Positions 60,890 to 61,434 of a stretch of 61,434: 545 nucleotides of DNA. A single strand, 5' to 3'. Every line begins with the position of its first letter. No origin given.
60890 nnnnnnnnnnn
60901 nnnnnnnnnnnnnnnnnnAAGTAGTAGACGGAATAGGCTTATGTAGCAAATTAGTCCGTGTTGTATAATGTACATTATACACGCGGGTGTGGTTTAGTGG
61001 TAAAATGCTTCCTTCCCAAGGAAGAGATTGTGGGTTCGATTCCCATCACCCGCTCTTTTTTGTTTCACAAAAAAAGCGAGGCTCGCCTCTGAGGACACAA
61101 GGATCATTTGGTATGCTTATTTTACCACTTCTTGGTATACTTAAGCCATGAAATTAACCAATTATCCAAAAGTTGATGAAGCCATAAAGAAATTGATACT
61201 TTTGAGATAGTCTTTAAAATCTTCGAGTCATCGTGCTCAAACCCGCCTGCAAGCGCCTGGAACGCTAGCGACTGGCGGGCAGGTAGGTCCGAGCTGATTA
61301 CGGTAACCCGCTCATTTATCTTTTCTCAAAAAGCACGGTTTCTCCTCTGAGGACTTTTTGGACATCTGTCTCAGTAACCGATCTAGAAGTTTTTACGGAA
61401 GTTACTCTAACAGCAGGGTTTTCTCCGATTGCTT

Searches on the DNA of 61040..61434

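Call 25: search_rna_families(source=window, start=61040, end=61434, threshold=evalue, max_evalue=10, show_alignments=2)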
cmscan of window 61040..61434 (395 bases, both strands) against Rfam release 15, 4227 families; matches with E-value up to 10: 0.
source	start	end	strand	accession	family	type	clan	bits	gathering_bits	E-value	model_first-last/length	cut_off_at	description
